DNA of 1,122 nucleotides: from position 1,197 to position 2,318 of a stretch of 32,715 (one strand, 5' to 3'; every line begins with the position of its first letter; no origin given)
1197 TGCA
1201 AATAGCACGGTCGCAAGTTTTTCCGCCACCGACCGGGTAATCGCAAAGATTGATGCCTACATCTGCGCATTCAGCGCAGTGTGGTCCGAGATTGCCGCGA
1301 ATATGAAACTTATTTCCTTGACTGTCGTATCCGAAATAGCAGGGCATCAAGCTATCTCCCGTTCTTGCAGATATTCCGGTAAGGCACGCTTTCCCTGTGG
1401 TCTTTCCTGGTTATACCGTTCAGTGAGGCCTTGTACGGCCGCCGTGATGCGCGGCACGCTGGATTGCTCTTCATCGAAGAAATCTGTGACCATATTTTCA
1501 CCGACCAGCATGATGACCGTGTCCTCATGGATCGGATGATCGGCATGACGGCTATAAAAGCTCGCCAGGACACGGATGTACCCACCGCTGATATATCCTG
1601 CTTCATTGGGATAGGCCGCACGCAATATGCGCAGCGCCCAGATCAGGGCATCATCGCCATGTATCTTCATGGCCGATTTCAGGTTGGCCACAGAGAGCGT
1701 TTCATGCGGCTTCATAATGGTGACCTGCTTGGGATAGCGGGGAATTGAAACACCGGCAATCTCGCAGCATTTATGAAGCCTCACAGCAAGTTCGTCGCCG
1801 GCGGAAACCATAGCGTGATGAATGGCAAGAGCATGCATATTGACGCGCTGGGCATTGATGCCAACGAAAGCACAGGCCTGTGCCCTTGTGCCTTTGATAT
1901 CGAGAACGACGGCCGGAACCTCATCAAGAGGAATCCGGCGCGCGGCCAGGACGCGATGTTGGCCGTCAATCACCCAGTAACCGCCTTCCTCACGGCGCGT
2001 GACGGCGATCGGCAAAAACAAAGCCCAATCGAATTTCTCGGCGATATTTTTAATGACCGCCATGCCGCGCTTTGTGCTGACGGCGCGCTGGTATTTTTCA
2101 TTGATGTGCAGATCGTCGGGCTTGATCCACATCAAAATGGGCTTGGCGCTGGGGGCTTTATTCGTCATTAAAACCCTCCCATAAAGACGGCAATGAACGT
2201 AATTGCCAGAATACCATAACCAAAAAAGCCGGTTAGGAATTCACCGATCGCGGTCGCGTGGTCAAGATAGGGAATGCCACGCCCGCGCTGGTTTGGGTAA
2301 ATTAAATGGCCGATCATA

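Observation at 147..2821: Uncharacterised four-gene cassette at the mom-equivalent end: membrane protein, DGQHR ParB/Srx-fold protein, Cys/His-rich mini-protein and Dam-family methylase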

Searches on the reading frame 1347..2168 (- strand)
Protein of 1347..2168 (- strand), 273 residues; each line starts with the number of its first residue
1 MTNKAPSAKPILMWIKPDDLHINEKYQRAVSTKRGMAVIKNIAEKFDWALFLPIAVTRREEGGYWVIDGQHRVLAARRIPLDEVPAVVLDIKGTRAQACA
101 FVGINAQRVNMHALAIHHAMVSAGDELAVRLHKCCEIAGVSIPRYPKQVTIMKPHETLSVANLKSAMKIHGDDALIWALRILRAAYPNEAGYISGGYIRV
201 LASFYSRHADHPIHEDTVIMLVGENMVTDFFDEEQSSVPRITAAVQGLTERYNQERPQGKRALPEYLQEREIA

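Call 3: search_protein_families(library=pfam, proteins=[window:1347-2168:-], max_evalue=0.1)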
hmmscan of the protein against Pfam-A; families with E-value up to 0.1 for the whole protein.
window:1347-2168:- (273 aa): 2 families
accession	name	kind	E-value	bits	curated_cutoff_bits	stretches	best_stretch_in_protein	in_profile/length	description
PF02195.25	ParB_N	-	4.7e-05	23.8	26.3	1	49-101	38-90/95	ParB N-terminal domain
PF20188.4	DUF6551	-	0.00047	20.2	26.8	1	24-185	4-160/242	Family of unknown function (DUF6551)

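Call 4: search_protein_families(library=phrogs, proteins=[window:1347-2168:-], max_evalue=0.01)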
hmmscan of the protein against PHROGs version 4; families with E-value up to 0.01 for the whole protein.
window:1347-2168:- (273 aa): 12 families
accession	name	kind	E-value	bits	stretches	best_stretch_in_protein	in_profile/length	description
phrog_1033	-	DNA, RNA and nucleotide metabolism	5.2e-23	83.4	1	5-189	26-225/334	ParB-like partition protein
phrog_6218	-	DNA, RNA and nucleotide metabolism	3.8e-07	30.6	1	53-110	42-101/506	ParB-like partition protein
phrog_4715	-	DNA, RNA and nucleotide metabolism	7.8e-07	28.8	1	53-111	186-243/630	ParB-like partition protein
phrog_2558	-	unknown function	1.3e-05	25.3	1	15-73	48-101/342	-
phrog_723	-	DNA, RNA and nucleotide metabolism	3.5e-05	24.7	1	13-100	14-98/223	ParB-like partition protein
phrog_3264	-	DNA, RNA and nucleotide metabolism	9.1e-05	23.2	1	15-98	52-132/337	ParB-like partition protein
phrog_498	-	other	0.00057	19.5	1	14-91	37-109/633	DNA methyltransferase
phrog_17442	-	unknown function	0.00083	20.1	1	39-106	98-164/185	-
phrog_3951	-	unknown function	0.0039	17.7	1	32-94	37-101/301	-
phrog_8071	-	DNA, RNA and nucleotide metabolism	0.0051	17.1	1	49-99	40-88/389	ParB-like partition protein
phrog_1583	-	unknown function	0.0066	16.2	1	3-86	18-107/417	-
phrog_26387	-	DNA, RNA and nucleotide metabolism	0.0078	16.6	0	15-91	13-87/252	ParB-like partition nuclease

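Call 5: search_protein_families(library=padloc, proteins=[window:1347-2168:-], max_evalue=0.1)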
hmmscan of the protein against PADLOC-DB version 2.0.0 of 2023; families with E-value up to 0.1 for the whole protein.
window:1347-2168:- (273 aa): 2 families
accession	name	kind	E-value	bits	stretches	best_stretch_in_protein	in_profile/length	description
PDLC02811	DpdB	-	0.017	11.9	1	50-106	103-161/370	DpdB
PDLC03229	MTase_II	-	0.041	10.7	1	65-99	60-95/436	Type II methyltransferase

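Call 6: search_protein_families(library=ncbifam, proteins=[window:1347-2168:-], max_evalue=0.1)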
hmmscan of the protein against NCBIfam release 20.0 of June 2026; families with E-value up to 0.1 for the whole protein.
window:1347-2168:- (273 aa): 7 families
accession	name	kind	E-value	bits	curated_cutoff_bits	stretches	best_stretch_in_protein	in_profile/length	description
TIGR00180.1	parB_part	domain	3.3e-06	27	58.45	1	17-120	10-112/186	ParB/RepB/Spo0J family partition protein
TIGR04285.1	nucleoid_noc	exception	1e-05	25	315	1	49-114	37-100/255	nucleoid occlusion protein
TIGR03187.1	DGQHR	domain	0.00054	19.8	58.85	1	60-117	95-158/276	DGQHR domain-containing protein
NF053625.1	SerKinSerKArch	equivalog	0.011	14.9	380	1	49-91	47-90/244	ADP-dependent L-serine kinase SerK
NF033589.0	staphy_B_SbnI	equivalog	0.016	14.6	350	1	47-89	37-79/254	bifunctional transcriptional regulator/O-phospho-L-serine synthase SbnI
NF041060.1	DpdB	equivalog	0.016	14.2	300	1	52-108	100-158/352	DGQHR domain-containing protein DpdB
TIGR03734.1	PRTRC_parB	hypoth_equivalog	0.031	12.8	278.6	1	60-113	41-95/555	PRTRC system ParB family protein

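Call 9: search_dna_similar(query=window:1347-2168:-, collection=phages, mode=protein, max_rows=30, max_evalue=0.001)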
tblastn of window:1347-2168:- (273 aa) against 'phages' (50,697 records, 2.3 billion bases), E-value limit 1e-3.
Records with a match: 21; places in all: 21; records where one place covers at least 80% of the query: 1.
Best place of each record, by identity: <60% 21.
By first word of the organism name: Staphylococcus 12; Microcystis 2; Ochrobactrum 2; Paracoccus 2; Lactococcus 2; Bacteriophage 1.
By host as written in the record: Staphylococcus aureus 5; - 3; Ochrobactrum intermedium 2; Paracoccus sp. HS3 2; Staphylococcus saprophyticus 2; Lactococcus lactis subsp. cremoris 2; Staphylococcus hominis 2; Microcystis wesenbergii 1; and 2 more.
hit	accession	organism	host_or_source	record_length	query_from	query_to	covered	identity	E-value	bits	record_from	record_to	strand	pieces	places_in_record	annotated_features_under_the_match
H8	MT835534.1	Bacteriophage sp.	human fecal samples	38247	10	237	84%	27.9%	5e-18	89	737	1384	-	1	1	record has no annotation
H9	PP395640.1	Microcystis phage Mwe-JY08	Microcystis wesenbergii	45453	6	173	62%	36.5%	8e-18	89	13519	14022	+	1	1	partitioning protein-like protein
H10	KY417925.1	Ochrobactrum phage POI1126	Ochrobactrum intermedium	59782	1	211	77%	26.5%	1e-14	79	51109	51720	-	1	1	transcriptional regulator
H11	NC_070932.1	Ochrobactrum phage POI1126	Ochrobactrum intermedium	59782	1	211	77%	26.5%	1e-14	79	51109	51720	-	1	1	ParB-like partition protein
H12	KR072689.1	Paracoccus phage Shpa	Paracoccus sp. HS3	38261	10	165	57%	30.8%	3e-16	84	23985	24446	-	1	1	partitioning protein-like protein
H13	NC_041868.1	Paracoccus phage Shpa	Paracoccus sp. HS3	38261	10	165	57%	30.8%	3e-16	84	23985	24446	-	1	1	ParB-like partition protein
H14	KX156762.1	Staphylococcus phage vB_SauS_IMEP5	Staphylococcus aureus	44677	39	204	61%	28.4%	1e-6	55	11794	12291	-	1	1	hypothetical protein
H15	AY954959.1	Staphylococcus phage EW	-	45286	13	209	72%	23.6%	6e-4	47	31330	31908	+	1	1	ORF017 | ORF013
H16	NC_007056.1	Staphylococcus phage EW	Staphylococcus aureus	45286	13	209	72%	23.6%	6e-4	47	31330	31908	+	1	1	ParB-like partition protein | ParB-like partition nuclease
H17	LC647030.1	Staphylococcus phage vB_SsapH-Golestan-100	Staphylococcus Saprophyticus 100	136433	39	210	63%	26.3%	7e-6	53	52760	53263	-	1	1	hypothetical protein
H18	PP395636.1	Microcystis phage Mel-JY03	Microcystis elabens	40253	10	165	57%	28.8%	2e-13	76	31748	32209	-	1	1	partitioning protein-like protein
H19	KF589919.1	Staphylococcus phage phiRS7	Staphylococcus saprophyticus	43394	3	142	51%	30.3%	3e-6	54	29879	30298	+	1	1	hypothetical protein | pathogenicity island protein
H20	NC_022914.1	Staphylococcus phage phiRS7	Staphylococcus saprophyticus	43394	3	142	51%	30.3%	3e-6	54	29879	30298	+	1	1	ParB-like partition protein | pathogenicity island protein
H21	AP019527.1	Lactococcus phage phiQ1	Lactococcus lactis subsp. cremoris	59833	12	90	29%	32.9%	1e-4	49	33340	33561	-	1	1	parB-like nuclease domain containing protein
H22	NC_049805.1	Lactococcus phage phiQ1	Lactococcus lactis subsp. cremoris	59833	12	90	29%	32.9%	1e-4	49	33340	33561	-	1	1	ParB-like partition protein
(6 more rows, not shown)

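Call 12: get_annotated_region(hit=H9, flank=4000)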
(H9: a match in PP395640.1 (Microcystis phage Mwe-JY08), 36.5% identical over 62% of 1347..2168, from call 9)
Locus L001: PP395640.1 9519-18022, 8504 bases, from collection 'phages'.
description: Microcystis phage Mwe-JY08, complete genome.
organism: Microcystis phage Mwe-JY08 (NCBI taxid 3126657)
taxonomy: Viruses; Duplodnaviria; Heunggongvirae; Uroviricota; Caudoviricetes
host: Microcystis wesenbergii; source: -; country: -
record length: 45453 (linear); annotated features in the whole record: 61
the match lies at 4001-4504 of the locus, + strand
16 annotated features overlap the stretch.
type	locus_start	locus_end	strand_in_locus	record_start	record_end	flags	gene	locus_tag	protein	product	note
CDS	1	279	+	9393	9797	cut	-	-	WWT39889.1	HNHc domain containing protein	-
CDS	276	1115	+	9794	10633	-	-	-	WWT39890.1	DUF1376 domain-containing protein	-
CDS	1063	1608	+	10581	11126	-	-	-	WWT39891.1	hypothetical protein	-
CDS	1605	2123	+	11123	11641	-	-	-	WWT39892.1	hypothetical protein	-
CDS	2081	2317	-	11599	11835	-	-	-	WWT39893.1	hypothetical protein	-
CDS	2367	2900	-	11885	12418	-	-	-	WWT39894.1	hypothetical protein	-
CDS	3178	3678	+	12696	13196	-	-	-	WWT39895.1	hypothetical protein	-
CDS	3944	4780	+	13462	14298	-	-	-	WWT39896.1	partitioning protein-like protein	-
CDS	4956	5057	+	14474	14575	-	-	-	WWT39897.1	hypothetical protein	-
CDS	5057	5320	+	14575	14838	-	-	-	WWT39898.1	hypothetical protein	-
CDS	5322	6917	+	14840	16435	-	-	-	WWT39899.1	hypothetical protein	-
CDS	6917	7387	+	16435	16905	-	-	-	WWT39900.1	hypothetical protein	-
CDS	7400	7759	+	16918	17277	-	-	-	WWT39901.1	hypothetical protein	-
CDS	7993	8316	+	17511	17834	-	-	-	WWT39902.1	hypothetical protein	-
CDS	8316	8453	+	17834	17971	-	-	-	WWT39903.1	hypothetical protein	-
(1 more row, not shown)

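Call 13: get_annotated_region(hit=H12, flank=4000)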
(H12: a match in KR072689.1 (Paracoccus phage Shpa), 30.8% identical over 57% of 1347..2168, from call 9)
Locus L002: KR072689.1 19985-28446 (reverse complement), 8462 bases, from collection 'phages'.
description: Paracoccus phage Shpa, complete genome.
organism: Paracoccus phage Shpa (NCBI taxid 1647282)
taxonomy: Viruses; Duplodnaviria; Heunggongvirae; Uroviricota; Caudoviricetes; Vhulanivirus; Vhulanivirus Shpa
host: Paracoccus sp. HS3; source: sediment of a soda lake; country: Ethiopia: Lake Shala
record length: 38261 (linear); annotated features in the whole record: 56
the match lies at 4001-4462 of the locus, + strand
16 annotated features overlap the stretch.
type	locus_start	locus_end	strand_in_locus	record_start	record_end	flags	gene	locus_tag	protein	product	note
CDS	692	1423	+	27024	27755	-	-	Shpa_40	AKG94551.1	ERF family protein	gp40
CDS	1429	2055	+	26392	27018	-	-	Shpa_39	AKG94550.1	endonuclease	gp39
CDS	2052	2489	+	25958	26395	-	-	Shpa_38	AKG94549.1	single-stranded DNA-binding-like protein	gp38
CDS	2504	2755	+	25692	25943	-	-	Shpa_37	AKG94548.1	hypothetical protein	gp37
CDS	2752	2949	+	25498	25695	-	-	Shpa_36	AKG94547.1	hypothetical protein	gp36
CDS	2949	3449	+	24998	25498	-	-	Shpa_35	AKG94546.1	hypothetical protein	gp35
CDS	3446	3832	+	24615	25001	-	-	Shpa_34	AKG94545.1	restriction endonuclease-like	gp34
CDS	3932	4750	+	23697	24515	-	-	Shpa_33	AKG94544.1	partitioning protein-like protein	gp33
CDS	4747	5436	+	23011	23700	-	-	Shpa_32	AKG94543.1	hypothetical protein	gp32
CDS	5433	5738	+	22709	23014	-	-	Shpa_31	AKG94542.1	hypothetical protein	gp31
CDS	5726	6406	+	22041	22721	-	-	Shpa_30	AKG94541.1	hypothetical protein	gp30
CDS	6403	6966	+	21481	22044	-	-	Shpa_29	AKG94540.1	hypothetical protein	gp29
CDS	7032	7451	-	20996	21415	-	-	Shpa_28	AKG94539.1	hypothetical protein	gp28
CDS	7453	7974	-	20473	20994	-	-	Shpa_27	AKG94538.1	lysozyme-like protein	gp27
CDS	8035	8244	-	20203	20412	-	-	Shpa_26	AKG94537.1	hypothetical protein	gp26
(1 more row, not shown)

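Call 15: find_homologous_proteins(query=window:1347-2168:-, max_evalue=0.00001)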
Query window:1347-2168:- (273 aa): 17 proteins with E <= 0.00001 among 887 candidates.
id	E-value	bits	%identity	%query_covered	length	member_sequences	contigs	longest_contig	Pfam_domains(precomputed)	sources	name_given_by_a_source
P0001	3.4e-180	615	100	100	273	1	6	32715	-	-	-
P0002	1.5e-100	354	60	95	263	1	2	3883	PF20188.5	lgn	-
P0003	9.7e-97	341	58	95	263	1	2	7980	PF20188.5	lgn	-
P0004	3.7e-96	339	60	95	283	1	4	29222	PF02195.27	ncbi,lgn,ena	-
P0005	2.0e-83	298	52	94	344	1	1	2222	PF20188.5,PF02195.27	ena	-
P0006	8.2e-81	289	51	94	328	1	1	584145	PF20188.5,PF02195.27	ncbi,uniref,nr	ncbi:DUF6551 family protein [Roseicella sp. DB1501]|uniref:DUF6551 family protein n=1 Tax=Roseicella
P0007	3.8e-80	287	52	92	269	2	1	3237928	PF20188.5,PF02195.27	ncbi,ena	-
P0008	2.5e-72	261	47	94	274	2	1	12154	PF20188.5,PF02195.27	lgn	-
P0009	7.0e-72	260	46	97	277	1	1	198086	PF02195.27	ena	-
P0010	2.1e-65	239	43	100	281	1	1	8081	PF02195.27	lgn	-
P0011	1.1e-58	217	49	74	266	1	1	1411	PF20188.5,PF02195.27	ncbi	-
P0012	1.2e-55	207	51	71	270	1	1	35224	PF20188.5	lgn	-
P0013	2.4e-52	196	48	70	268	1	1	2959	-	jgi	-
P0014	2.9e-36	143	35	92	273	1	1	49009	PF20188.5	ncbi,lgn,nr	ncbi:MAG: hypothetical protein GC185_01950 [Alphaproteobacteria bacterium]|nr:hypothetical protein [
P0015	6.2e-24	103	34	71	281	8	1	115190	-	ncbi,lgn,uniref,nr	ncbi:ParB N-terminal domain-containing protein [Mesorhizobium sp.]|uniref:ParB N-terminal domain-con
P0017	7.9e-12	63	38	43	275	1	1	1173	PF20188.5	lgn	-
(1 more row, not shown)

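Call 16: find_encoding_contigs(protein=P0004, flank=6000, max_places=2)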
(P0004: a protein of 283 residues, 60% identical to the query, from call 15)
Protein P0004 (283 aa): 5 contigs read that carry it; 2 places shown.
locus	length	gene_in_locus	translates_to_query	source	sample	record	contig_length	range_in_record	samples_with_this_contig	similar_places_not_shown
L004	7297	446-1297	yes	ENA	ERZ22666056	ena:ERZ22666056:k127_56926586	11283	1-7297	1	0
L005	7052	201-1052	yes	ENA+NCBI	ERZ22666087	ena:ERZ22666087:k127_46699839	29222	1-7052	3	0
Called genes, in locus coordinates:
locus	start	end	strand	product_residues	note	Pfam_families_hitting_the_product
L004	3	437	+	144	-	?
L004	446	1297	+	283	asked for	PF02195:ParB_N (weak)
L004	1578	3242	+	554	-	PF00669:Flagellin_N (weak), PF00700:Flagellin_C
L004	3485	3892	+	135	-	PF07378:FlbT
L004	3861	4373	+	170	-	PF07309:FlaF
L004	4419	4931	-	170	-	-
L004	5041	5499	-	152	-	-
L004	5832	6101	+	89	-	PF06627:DUF1153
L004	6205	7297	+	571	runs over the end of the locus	PF01514:YscJ_FliF, PF08345:YscJ_FliF_C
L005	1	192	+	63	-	?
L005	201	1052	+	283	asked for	PF02195:ParB_N (weak)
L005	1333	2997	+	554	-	PF00669:Flagellin_N (weak), PF00700:Flagellin_C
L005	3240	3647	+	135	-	PF07378:FlbT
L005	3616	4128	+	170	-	PF07309:FlaF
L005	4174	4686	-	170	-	-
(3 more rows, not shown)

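Call 17: find_encoding_contigs(protein=P0006, flank=6000, max_places=2)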
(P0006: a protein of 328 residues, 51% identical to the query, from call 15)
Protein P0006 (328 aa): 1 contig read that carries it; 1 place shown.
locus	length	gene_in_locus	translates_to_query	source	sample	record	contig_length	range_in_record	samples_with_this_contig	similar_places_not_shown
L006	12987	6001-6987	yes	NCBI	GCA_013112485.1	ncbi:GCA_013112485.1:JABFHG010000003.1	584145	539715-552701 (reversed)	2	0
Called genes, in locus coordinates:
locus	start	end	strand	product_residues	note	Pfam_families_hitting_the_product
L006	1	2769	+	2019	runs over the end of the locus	PF28553:WH_1, PF28554:DUF8437, PF28555:Helicase_dom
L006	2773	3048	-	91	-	-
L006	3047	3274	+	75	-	-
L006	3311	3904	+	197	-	PF24240:DUF7448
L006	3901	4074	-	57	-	-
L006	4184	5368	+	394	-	PF01139:RtcB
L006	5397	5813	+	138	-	-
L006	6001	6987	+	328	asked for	PF02195:ParB_N (weak), PF20188:DUF6551 (weak)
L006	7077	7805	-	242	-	PF02798:GST_N, PF13417:GST_N_3, PF13409:GST_N_2, PF00043:GST_C, PF14497:GST_C_3 (weak), PF13410:GST_C_2 (weak)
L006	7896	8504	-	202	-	-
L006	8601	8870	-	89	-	-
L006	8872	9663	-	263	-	-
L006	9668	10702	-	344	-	-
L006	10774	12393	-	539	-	PF02534:T4SS-DNA_transf, PF10412:TrwB_AAD_bind, PF12696:TraG-D_C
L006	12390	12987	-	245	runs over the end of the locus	-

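Call 18: find_encoding_contigs(protein=P0007, flank=6000, max_places=2)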
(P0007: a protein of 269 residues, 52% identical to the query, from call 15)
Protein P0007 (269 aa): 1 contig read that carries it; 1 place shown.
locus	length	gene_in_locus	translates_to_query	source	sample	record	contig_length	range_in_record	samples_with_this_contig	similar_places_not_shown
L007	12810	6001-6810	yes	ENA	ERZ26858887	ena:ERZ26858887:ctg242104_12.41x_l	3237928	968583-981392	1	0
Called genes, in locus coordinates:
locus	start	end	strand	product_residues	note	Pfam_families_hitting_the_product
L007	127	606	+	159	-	-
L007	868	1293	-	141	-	PF04828:GFA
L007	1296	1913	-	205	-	-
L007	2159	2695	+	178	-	-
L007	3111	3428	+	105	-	-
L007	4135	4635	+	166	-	-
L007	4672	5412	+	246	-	-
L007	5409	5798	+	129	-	PF02796:HTH_7 (faint), PF12802:MarR_2 (faint), PF01381:HTH_3 (faint), PF08281:Sigma70_r4_2 (faint), PF09339:HTH_IclR (faint), PF13384:HTH_23 (faint), PF13551:HTH_29 (faint)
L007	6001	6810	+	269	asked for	PF02195:ParB_N (weak), PF20188:DUF6551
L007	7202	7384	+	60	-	-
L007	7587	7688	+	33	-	-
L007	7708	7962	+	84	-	-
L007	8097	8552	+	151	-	-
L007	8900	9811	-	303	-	-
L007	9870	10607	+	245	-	-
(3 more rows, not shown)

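Call 43: search_solved_structures(query=A2, max_evalue=1, show_alignments=2)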
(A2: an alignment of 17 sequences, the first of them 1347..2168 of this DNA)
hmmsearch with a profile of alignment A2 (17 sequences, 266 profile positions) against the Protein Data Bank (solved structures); distinct sequences matched with E-value up to 1: 18.
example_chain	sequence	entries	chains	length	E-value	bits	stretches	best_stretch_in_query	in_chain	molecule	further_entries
7ng0_A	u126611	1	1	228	4.6e-05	26.3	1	50-120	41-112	Nucleoid occlusion protein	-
7nfu_A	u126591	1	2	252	6.1e-05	25.9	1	50-117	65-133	Nucleoid occlusion protein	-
5uje_A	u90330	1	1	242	0.00024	24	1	51-89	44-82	SbnI protein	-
7ol9_A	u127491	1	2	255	0.00035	23.4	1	48-118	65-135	Nucleoid occlusion protein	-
7bnk_A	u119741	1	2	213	0.0011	21.8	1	50-95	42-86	ParB family protein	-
7bnr_A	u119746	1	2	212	0.0012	21.6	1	50-95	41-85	ParB family protein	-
7o0n_A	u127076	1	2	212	0.0018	21.1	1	50-95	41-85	ParB family protein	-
6nr6_A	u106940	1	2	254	0.0028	20.5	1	51-91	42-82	Bifunctional transcriptional regulator/O-phospho-L-serine synthase SbnI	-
5ujd_A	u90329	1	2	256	0.0028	20.5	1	51-91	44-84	Siderophore biosynthesis protein SbnI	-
1vz0_A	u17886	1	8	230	0.019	17.7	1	49-94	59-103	Chromosome-partitioning protein Spo0J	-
6sdk_A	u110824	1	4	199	0.035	16.9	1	51-91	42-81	Stage 0 sporulation protein J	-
6t1f_A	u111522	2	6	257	0.11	15.2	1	51-91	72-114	Chromosome-partitioning protein ParB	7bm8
5x0j_A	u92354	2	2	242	0.15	14.8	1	59-90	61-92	Free serine kinase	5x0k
5x0b_A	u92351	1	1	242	0.15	14.8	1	59-90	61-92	Free serine kinase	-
1vk1_A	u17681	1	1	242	0.16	14.7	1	57-90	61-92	Conserved hypothetical protein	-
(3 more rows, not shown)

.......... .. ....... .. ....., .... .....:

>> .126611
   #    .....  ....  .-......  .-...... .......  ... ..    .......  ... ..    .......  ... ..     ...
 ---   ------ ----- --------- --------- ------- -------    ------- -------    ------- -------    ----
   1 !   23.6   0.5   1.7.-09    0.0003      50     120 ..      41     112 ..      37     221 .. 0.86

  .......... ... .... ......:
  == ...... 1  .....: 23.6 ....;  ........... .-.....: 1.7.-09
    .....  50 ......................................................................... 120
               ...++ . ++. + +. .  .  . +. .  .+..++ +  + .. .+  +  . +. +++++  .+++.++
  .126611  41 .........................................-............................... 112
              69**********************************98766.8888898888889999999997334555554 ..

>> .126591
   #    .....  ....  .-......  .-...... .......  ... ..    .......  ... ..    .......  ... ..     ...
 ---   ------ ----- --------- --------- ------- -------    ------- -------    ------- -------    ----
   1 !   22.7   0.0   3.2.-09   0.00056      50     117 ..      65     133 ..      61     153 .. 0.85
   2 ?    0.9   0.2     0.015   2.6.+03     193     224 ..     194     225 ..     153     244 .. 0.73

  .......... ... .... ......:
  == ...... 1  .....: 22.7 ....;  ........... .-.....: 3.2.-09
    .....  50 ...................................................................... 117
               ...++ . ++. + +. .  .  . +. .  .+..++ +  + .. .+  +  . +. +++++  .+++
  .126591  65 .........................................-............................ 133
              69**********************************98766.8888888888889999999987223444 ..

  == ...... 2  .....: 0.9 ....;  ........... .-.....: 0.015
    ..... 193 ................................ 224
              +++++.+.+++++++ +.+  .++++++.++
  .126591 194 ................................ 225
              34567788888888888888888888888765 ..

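Call 56: predict_structure(alignment_id=A2)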
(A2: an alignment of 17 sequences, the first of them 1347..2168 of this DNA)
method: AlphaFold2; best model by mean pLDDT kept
length: 273 residues; sequences in the alignment: 17
mean_pLDDT: 91.2   pTM: 0.85
mean pLDDT of the five models: 91.2, 91.1, 90.5, 90.2, 87.3
residues with pLDDT >= 90: 210; 70-90: 48; 50-70: 10; < 50: 5
segments of 3 or more residues with pLDDT < 50: 271-273
pLDDT, mean of each block of 10 residues (from residue 1): 62 96 93 90 86 93 96 93 94 95 89 94 97 98 92 96 97 98 96 93 97 96 91 80 93 94 75 44
secondary structure, 60 per line:
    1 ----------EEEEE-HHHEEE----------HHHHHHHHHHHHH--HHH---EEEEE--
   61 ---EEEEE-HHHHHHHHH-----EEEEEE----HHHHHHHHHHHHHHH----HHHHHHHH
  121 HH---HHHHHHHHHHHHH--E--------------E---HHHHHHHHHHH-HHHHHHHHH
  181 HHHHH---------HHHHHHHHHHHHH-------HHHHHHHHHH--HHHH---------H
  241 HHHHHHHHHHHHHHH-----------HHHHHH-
elements in order: E11-15 E20-22 H33-45 E54-58 E64-68 H70-78 E84-89 H94-108 H113-122 H126-138 H160-170 H172-185 H195-207 H215-224 H227-230 H240-255 H267-272
